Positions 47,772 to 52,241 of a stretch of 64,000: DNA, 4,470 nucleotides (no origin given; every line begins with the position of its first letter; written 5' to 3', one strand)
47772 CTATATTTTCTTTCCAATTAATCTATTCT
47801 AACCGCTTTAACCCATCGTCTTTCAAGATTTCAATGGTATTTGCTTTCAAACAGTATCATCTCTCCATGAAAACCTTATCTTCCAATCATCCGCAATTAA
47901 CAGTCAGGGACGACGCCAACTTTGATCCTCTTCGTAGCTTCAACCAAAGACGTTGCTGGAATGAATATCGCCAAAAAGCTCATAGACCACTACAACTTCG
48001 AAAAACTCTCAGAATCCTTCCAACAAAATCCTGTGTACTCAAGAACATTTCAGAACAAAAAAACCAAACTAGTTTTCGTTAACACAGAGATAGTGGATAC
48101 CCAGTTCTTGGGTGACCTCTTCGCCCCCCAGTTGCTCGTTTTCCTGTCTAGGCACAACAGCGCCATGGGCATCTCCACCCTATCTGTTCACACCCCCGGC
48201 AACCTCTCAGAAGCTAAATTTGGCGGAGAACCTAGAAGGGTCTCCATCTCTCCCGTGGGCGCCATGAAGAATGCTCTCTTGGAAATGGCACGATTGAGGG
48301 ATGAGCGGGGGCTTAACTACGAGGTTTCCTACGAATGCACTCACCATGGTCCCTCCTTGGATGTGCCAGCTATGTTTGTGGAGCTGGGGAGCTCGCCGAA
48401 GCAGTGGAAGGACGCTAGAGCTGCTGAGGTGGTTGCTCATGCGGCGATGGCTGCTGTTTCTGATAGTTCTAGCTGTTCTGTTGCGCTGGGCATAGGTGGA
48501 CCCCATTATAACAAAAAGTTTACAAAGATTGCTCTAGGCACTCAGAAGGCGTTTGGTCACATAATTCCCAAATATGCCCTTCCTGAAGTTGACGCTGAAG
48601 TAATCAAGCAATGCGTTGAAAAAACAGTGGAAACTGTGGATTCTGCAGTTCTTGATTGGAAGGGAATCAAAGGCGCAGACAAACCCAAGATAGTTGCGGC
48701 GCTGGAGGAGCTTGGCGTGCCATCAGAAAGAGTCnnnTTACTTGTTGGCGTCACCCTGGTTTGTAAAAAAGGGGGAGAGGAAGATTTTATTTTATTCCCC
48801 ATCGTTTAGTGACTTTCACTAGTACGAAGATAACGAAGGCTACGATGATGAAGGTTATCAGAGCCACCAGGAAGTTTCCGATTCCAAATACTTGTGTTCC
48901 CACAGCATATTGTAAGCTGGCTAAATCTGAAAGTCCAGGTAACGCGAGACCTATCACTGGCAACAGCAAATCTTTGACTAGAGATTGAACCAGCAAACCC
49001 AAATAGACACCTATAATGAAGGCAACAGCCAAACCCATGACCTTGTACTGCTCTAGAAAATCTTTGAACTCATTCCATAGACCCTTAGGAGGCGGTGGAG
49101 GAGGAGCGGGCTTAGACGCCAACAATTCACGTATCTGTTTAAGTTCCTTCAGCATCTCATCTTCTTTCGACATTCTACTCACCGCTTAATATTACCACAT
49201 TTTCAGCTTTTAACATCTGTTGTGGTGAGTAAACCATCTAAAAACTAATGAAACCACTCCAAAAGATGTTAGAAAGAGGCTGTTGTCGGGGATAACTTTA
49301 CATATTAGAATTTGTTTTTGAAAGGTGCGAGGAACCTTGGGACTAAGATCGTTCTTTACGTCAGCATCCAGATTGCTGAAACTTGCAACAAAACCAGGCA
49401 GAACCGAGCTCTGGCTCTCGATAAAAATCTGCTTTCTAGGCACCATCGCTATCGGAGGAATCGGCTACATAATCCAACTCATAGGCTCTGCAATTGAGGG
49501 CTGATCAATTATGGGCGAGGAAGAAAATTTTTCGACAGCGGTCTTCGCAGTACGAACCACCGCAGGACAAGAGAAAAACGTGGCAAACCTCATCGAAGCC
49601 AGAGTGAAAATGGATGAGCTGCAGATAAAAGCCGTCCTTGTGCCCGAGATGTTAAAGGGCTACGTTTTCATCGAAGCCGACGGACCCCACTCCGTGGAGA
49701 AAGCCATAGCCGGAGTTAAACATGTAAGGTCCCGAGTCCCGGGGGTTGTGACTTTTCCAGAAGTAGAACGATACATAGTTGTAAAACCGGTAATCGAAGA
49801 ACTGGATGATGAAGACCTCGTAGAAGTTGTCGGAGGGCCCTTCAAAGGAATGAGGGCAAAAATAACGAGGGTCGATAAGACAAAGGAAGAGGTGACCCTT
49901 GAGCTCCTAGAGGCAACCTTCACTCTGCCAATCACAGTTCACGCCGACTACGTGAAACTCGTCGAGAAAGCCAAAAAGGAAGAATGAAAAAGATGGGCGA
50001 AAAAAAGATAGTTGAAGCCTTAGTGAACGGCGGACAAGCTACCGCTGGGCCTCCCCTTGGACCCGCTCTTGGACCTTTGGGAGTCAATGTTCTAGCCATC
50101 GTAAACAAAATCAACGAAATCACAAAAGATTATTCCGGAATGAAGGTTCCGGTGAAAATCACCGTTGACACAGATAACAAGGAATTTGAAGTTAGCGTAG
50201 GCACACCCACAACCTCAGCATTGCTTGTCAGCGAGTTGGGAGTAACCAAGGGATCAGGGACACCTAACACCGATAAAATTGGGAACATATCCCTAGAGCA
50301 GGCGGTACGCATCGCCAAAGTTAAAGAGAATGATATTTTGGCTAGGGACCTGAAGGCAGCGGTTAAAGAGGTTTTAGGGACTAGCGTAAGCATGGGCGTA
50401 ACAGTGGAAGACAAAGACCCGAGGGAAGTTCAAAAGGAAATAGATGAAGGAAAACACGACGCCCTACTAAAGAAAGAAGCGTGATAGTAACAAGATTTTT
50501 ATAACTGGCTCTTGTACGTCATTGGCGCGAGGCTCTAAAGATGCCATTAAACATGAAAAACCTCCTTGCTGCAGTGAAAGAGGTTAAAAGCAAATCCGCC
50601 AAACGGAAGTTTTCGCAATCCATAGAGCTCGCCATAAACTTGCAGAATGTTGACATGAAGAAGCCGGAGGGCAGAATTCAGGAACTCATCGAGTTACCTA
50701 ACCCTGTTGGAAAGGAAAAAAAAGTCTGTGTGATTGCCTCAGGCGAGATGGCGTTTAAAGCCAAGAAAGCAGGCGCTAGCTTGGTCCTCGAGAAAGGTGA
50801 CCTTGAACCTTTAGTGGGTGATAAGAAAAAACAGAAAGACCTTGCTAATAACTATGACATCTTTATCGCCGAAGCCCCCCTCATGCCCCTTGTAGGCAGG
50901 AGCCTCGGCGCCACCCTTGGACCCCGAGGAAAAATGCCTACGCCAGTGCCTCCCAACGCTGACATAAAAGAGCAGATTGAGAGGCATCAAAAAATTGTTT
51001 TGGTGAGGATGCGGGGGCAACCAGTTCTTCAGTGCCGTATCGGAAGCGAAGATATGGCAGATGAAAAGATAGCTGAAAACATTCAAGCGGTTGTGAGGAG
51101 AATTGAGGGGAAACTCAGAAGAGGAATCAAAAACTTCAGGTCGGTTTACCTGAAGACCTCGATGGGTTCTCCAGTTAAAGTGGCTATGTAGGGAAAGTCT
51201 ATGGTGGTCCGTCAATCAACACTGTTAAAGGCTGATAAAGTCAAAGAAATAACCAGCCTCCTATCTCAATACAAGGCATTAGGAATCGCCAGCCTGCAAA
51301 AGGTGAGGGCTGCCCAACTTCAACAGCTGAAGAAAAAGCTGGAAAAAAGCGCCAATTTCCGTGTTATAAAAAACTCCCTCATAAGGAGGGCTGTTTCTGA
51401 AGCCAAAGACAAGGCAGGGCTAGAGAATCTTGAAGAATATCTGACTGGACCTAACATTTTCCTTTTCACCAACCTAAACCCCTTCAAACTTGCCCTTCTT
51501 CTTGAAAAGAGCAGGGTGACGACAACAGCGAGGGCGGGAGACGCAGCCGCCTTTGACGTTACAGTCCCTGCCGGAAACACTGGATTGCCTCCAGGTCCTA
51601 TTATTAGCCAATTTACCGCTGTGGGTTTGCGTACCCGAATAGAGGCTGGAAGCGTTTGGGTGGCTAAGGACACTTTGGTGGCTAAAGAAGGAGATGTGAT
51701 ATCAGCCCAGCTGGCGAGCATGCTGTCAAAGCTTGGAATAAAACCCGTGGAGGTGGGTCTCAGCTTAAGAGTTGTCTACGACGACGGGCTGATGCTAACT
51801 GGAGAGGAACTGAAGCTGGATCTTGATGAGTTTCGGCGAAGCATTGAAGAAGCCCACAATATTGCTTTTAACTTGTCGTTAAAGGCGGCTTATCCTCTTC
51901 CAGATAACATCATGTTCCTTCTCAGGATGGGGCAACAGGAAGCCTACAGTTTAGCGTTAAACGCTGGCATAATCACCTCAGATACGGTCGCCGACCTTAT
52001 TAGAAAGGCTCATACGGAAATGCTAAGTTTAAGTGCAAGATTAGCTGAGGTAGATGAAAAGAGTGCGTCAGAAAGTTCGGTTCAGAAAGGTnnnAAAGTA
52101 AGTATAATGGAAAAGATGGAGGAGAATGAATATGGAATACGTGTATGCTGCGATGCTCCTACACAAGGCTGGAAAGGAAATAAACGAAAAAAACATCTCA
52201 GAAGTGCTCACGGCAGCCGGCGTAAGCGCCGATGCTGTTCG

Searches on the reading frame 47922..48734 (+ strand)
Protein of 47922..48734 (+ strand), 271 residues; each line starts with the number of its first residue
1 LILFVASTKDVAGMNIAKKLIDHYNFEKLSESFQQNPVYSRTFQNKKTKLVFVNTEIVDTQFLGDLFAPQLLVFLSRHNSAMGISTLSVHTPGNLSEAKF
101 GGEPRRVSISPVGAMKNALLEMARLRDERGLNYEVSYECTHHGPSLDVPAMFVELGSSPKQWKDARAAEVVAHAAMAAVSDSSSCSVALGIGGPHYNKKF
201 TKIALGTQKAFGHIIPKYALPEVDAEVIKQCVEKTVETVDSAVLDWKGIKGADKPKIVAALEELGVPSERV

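Call 45: search_protein_families(library=pfam, proteins=[window:47922-48734:+], max_evalue=0.00001)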
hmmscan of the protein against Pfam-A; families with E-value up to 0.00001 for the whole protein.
window:47922-48734:+ (271 aa): 1 family
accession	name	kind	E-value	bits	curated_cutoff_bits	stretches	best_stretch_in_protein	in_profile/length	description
PF04414.18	tRNA_deacylase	-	1.1e-65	221.5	33.6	1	69-267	5-203/205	D-aminoacyl-tRNA deacylase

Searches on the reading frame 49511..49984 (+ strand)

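Call 45: search_protein_families(library=pfam, proteins=[window:49511-49984:+], max_evalue=0.00001)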
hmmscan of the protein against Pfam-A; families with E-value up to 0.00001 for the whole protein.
window:49511-49984:+ (158 aa): 2 families
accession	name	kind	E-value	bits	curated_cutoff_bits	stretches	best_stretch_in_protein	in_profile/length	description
PF03439.18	Spt5-NGN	-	6.7e-24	84.1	22.4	1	11-88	2-83/84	Early transcription elongation factor of RNA pol II, NGN section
PF00467.35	KOW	-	1.5e-07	31.4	22.3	1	102-131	3-32/32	KOW motif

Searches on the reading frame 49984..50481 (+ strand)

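Call 45: search_protein_families(library=pfam, proteins=[window:49984-50481:+], max_evalue=0.00001)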
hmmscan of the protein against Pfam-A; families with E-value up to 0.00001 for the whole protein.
window:49984-50481:+ (166 aa): 2 families
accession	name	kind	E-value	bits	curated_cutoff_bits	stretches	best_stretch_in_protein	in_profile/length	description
PF00298.24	Ribosomal_L11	-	2.1e-23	83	21.4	1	74-141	2-69/69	Ribosomal protein L11, RNA binding domain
PF03946.19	Ribosomal_L11_N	-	2.8e-23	81.9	32.9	1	11-68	2-58/58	Ribosomal protein L11, N-terminal domain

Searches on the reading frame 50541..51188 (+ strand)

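Call 45: search_protein_families(library=pfam, proteins=[window:50541-51188:+], max_evalue=0.00001)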
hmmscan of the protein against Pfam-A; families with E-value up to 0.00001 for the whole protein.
window:50541-51188:+ (216 aa): 1 family
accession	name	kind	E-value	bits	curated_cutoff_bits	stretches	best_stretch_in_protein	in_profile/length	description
PF00687.26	Ribosomal_L1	-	4.4e-56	190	32.2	1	18-209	3-197/198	Ribosomal protein L1p/L10e family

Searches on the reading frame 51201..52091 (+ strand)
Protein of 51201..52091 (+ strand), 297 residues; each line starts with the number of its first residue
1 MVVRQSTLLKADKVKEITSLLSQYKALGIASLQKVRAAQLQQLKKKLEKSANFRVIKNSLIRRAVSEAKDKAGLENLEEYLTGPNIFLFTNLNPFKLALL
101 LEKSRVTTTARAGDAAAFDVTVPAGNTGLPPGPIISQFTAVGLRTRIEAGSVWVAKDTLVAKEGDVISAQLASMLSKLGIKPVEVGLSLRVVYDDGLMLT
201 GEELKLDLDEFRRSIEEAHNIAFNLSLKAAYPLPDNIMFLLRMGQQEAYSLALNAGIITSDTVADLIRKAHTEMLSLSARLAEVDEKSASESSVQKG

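Call 45: search_protein_families(library=pfam, proteins=[window:51201-52091:+], max_evalue=0.00001)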
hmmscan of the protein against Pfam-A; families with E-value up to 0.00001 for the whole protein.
window:51201-52091:+ (297 aa): 2 families
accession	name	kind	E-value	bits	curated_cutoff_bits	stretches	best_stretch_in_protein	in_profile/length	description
PF00466.25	Ribosomal_L10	-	3e-23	82.2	22.8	1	10-103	6-97/100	Ribosomal protein L10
PF17777.6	RL10P_insert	-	6.9e-20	71.2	29.1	1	110-180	1-71/71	Insertion domain in 60S ribosomal protein L10P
